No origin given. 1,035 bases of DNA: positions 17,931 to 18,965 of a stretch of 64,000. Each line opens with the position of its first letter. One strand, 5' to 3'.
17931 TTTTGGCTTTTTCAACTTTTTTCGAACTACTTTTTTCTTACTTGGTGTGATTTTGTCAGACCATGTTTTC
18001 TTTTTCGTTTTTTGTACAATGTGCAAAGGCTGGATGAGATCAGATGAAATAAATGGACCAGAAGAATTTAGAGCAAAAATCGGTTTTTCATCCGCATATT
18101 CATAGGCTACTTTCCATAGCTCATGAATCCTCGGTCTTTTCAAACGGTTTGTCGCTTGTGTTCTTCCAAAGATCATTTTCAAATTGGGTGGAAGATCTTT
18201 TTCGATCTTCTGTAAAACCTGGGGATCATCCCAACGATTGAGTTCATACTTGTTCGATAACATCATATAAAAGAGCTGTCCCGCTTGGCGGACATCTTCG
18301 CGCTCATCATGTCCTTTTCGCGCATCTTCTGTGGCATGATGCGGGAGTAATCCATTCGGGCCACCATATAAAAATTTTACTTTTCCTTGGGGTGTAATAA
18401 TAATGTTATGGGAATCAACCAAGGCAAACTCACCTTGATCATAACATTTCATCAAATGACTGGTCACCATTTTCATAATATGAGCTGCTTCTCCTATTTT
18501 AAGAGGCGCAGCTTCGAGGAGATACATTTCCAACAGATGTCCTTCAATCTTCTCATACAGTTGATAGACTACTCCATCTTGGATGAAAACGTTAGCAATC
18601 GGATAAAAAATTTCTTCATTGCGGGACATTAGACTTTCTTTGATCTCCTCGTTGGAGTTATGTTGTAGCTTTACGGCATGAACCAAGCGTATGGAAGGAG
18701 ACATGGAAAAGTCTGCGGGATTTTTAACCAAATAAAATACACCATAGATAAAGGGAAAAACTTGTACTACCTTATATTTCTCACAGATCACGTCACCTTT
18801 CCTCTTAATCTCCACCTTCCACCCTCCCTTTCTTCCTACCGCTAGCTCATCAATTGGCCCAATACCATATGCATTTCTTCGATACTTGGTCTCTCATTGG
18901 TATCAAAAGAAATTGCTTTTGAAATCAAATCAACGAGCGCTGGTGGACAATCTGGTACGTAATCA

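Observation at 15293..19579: Four-gene operon: pseudokinase, TPR-ectodomain pseudokinase, secreted mini-protein, M50 protease (candidate peptide-sensing module)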

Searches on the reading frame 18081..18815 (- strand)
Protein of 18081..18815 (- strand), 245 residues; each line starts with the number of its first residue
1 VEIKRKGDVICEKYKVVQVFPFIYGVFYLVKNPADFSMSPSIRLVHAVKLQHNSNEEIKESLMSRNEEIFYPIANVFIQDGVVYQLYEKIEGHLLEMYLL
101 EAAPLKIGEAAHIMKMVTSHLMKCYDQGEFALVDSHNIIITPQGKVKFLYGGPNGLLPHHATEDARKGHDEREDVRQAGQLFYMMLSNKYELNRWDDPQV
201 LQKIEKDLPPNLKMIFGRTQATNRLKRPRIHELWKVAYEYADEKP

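Call 21: search_solved_structures(query=A2, max_evalue=1, show_alignments=3)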
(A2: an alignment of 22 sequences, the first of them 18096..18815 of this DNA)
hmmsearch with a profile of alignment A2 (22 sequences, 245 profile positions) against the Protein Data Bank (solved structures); distinct sequences matched with E-value up to 1: 199 (the best 60 are shown).
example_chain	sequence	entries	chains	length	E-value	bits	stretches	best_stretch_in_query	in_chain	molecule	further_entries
9ymt_A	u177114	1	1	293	1.5e-14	57.3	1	70-237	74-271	Serine/Threonine Kinase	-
4eqm_A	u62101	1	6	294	1.5e-14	57.3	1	70-237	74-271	Protein kinase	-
9ruj_A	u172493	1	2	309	1.6e-06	30.9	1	71-232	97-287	Serine/threonine-protein kinase StkP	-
9ruk_A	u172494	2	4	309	2e-06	30.6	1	70-232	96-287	Serine/threonine-protein kinase StkP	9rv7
9ru3_A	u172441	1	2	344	2.6e-06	30.2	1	71-232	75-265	Serine/threonine-protein kinase StkP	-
4f1m_A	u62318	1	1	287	0.00035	23.3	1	153-235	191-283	Serine/threonine-protein kinase roco4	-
4f1o_A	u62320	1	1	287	0.00035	23.3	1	153-235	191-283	Serine/threonine-protein kinase roco4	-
4yzm_A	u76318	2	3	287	0.00036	23.2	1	153-235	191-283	Probable serine/threonine-protein kinase roco4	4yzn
4f0f_A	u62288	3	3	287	0.00037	23.2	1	154-235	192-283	Serine/threonine-protein kinase roco4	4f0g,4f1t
4y83_A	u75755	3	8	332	0.00071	22.3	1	96-234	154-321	Mitogen-activated protein kinase kinase kinase 8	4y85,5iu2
4ynz_A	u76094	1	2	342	0.0061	19.2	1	72-234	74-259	Serine/threonine-protein kinase BRSK2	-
4yom_B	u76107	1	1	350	0.0066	19.1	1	72-234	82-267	Serine/threonine-protein kinase BRSK2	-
5ig1_A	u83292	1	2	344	0.0071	19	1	138-234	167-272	CAMK/CAMK2 protein kinase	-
3q5i_A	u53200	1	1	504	0.0074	18.9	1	71-241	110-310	Protein kinase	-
6o5z_A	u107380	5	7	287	0.017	17.8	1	166-239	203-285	Mixed lineage kinase domain-like protein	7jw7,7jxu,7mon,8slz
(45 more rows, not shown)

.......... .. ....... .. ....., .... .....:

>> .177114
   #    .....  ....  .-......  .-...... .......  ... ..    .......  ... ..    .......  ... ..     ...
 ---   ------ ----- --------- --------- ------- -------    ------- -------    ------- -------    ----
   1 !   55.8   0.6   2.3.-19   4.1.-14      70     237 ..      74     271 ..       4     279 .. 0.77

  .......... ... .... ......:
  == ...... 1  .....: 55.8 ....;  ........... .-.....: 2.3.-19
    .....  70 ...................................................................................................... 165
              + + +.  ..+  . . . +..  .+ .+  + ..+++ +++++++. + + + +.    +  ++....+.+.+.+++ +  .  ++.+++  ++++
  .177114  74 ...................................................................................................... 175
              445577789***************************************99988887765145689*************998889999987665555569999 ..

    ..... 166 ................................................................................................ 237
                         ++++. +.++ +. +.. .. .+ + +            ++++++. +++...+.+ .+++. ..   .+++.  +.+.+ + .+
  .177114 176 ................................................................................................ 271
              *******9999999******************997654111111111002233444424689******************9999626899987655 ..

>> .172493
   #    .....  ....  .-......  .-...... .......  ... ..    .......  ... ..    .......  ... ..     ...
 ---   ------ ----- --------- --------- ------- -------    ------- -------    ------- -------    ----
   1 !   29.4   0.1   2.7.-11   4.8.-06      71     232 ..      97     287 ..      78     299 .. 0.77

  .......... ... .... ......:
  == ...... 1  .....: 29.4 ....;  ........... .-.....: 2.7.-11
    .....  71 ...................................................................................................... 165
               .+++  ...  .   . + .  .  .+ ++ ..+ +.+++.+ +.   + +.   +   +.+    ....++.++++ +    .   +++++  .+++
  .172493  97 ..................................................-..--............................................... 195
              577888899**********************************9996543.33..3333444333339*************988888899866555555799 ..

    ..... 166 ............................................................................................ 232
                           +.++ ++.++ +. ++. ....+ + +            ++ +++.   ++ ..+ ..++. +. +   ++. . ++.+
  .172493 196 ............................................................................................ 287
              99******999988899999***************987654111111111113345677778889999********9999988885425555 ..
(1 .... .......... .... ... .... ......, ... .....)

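Call 46: predict_structure(alignment_id=A3)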
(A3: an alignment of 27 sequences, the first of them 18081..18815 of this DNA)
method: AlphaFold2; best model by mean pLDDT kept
length: 245 residues; sequences in the alignment: 27
mean_pLDDT: 87.4   pTM: 0.87
mean pLDDT of the five models: 87.4, 86.9, 85.6, 85.4, 85.3
residues with pLDDT >= 90: 152; 70-90: 66; 50-70: 25; < 50: 2
segments of 3 or more residues with pLDDT < 50: none
pLDDT, mean of each block of 10 residues (from residue 1): 90 92 93 73 90 77 93 92 90 93 92 97 93 95 95 85 68 93 88 72 73 92 91 95 61
secondary structure, 60 per line:
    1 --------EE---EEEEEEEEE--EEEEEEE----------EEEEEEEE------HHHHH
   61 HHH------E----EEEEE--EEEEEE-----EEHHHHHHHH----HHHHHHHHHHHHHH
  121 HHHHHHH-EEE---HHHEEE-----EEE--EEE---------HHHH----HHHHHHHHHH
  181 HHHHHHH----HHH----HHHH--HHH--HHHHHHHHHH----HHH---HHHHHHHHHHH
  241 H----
elements in order: E14-22 E25-31 E42-49 H56-63 E75-79 E82-87 H95-102 H107-127 E129-131 E138-140 E146-148 E151-153 H163-166 H171-187 H199-202 H210-219 H230-241

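Call 49: fold_search(model_id=the predicted structure, library=pdb)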
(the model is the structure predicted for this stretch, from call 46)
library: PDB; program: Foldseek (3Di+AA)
matches with E <= 10: 2000; with E <= 0.001: 1993
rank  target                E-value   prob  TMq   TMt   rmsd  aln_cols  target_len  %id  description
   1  9ymt                  1.6e-12  1.00  0.64  0.59   5.8       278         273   18  Staphylococcus aureus serine/threonine kinase Stk1 with inhibitor GW779439X (released 2026-03-11)
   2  4eqm_A                3.5e-11  1.00  0.64  0.59   6.0       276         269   19  Structural analysis of Staphylococcus aureus serine/threonine kinase PknB (released 2012-06-27)
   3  4eqm_D                8.3e-11  1.00  0.67  0.62   5.1       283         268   18  Structural analysis of Staphylococcus aureus serine/threonine kinase PknB (released 2012-06-27)
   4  4b0g                  1.1e-10  1.00  0.57  0.56   7.4       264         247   17  Complex of Aurora-A bound to an Imidazopyridine-based inhibitor (released 2013-03-13)
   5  6i2p_A                1.1e-10  1.00  0.63  0.58   6.7       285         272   13  Crystal structure of the Mycobacterium tuberculosis PknB kinase domain (L33E mutant) in complex with its substrate Gar (released 2019-05-22)
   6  4rgj                  1.6e-10  1.00  0.66  0.39   6.0       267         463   14  Apo crystal structure of CDPK4 from Plasmodium falciparum, PF3D7_0717500 (released 2014-10-29)
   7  5eyk_A                2.2e-10  1.00  0.55  0.52   6.8       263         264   15  CRYSTAL STRUCTURE OF AURORA B IN COMPLEX WITH BI 847325 (released 2016-08-17)
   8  6i2p_B                2.4e-10  1.00  0.62  0.58   7.0       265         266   14  Crystal structure of the Mycobacterium tuberculosis PknB kinase domain (L33E mutant) in complex with its substrate Gar (released 2019-05-22)
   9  5eyk_B                2.7e-10  1.00  0.55  0.50   8.8       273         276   14  CRYSTAL STRUCTURE OF AURORA B IN COMPLEX WITH BI 847325 (released 2016-08-17)
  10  1ol6                  3.0e-10  1.00  0.56  0.56   6.6       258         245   17  Structure of unphosphorylated D274N mutant of Aurora-A (released 2003-10-30)
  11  4c3p_D                3.0e-10  1.00  0.58  0.55   7.8       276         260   16  Structure of dephosphorylated Aurora A (122-403) bound to TPX2 and AMPPCP (released 2014-05-28)
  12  5w80                  3.6e-10  1.00  0.65  0.39   6.8       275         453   15  Toxoplasma Gondii CDPK1 in complex with inhibitor GXJ-237 (released 2017-07-19)
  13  5w91                  4.0e-10  1.00  0.66  0.39   6.1       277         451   16  Toxoplasma Gondii CDPK1 in complex with inhibitor LZH118 (released 2017-08-30)
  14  3ork                  4.0e-10  1.00  0.61  0.56   6.9       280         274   14  Mycobacterium tuberculosis PknB kinase domain L33D mutant (crystal form 2) (released 2010-12-15)
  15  4yga_A                4.0e-10  1.00  0.63  0.38   6.6       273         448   15  CDPK1, from Toxoplasma gondii, bound to inhibitory VHH-1B7 (released 2015-08-26)
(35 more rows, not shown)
